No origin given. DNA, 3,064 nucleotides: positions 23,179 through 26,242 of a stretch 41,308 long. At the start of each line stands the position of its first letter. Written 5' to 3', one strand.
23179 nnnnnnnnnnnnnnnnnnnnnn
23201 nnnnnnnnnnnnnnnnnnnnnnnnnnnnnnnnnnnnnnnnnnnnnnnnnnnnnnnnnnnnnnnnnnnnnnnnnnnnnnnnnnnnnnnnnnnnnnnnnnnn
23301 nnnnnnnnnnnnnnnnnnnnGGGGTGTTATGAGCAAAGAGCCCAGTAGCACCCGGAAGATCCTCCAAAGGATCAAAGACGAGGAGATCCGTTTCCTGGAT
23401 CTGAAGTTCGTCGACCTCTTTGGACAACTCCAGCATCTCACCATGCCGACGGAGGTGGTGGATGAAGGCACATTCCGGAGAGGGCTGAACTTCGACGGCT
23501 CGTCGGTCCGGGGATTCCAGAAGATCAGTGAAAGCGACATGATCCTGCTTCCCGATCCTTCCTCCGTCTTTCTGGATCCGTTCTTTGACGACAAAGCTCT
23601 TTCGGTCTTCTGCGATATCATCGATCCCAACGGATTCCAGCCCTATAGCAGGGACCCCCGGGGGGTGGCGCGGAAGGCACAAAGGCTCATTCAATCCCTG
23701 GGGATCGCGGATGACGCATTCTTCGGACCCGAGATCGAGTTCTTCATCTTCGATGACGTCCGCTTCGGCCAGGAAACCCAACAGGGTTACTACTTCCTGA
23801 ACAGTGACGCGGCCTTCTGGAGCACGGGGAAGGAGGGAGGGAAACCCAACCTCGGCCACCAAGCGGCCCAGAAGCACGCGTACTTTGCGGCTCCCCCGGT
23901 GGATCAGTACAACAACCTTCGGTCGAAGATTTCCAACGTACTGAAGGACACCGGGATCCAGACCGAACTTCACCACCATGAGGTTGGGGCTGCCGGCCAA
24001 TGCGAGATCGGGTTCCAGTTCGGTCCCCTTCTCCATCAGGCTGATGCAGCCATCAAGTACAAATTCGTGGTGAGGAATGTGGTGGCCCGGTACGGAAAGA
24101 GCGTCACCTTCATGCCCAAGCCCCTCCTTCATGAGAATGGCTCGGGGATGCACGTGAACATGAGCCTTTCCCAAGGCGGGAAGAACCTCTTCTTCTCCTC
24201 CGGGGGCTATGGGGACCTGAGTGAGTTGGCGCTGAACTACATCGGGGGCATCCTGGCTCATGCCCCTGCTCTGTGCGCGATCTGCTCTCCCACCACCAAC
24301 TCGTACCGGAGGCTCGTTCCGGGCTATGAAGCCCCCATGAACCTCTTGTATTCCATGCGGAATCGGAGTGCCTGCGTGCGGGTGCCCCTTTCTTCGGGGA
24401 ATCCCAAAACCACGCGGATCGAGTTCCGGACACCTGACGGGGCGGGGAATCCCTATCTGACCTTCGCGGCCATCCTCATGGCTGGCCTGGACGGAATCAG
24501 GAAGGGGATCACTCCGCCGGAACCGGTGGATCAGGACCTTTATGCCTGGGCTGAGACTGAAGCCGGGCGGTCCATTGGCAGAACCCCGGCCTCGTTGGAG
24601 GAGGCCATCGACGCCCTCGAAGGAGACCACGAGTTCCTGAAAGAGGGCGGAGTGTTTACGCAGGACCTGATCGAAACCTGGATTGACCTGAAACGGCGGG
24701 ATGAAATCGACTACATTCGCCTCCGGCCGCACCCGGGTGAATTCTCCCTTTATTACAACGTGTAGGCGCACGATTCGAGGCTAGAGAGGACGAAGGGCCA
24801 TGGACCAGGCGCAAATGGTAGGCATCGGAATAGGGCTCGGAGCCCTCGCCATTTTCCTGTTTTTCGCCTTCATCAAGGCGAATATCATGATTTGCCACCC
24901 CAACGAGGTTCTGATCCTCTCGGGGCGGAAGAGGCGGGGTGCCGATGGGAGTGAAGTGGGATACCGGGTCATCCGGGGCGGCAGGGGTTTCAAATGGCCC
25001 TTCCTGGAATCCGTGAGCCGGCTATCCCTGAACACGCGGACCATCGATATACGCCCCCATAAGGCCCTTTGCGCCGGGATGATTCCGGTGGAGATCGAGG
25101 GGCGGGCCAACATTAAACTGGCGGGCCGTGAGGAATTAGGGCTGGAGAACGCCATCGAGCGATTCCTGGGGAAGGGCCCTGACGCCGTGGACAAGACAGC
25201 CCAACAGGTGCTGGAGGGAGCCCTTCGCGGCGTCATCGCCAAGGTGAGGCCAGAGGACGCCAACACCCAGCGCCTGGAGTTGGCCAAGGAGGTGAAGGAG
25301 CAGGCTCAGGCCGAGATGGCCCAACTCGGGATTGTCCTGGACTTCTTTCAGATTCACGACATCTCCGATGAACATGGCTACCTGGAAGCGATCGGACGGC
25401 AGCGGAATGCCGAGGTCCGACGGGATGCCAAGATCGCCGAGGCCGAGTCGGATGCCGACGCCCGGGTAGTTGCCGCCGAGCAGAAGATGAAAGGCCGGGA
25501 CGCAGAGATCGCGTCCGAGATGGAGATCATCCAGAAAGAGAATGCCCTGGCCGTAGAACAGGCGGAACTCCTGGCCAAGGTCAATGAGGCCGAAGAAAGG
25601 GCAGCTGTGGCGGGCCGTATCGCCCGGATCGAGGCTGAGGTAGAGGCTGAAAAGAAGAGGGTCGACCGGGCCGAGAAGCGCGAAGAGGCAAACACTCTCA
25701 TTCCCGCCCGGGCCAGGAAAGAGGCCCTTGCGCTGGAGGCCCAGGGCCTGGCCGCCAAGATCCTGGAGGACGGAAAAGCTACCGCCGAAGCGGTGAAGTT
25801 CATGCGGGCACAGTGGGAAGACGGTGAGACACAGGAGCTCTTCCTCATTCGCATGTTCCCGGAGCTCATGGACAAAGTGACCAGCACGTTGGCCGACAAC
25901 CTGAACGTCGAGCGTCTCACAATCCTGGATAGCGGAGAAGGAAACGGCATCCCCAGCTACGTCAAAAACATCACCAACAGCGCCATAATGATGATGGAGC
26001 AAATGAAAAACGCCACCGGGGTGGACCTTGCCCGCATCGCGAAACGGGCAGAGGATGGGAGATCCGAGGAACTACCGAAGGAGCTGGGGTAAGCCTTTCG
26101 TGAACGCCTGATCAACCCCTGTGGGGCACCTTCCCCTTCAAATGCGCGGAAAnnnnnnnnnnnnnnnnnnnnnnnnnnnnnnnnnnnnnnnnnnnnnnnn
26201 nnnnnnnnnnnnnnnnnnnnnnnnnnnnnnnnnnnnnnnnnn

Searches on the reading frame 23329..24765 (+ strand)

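Call 22: search_protein_families(library=pfam, proteins=[window:23329-24765:+], max_evalue=0.001)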
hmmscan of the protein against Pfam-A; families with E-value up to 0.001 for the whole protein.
window:23329-24765:+ (478 aa): 2 families
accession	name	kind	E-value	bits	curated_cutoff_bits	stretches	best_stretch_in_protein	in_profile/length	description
PF00120.29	Gln-synt_C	-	2.6e-122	408.6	24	1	108-475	2-344/344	Glutamine synthetase, catalytic domain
PF03951.24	Gln-synt_N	-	1.6e-29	101.8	33.4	1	20-100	2-82/82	Glutamine synthetase, beta-Grasp domain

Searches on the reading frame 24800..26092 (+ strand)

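Call 22: search_protein_families(library=pfam, proteins=[window:24800-26092:+], max_evalue=0.001)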
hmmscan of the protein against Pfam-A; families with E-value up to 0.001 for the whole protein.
window:24800-26092:+ (430 aa): 1 family
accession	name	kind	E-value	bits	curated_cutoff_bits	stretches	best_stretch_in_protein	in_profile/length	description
PF01145.31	Band_7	-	5.5e-26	92.1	23.6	1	33-219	4-176/176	SPFH domain / Band 7 family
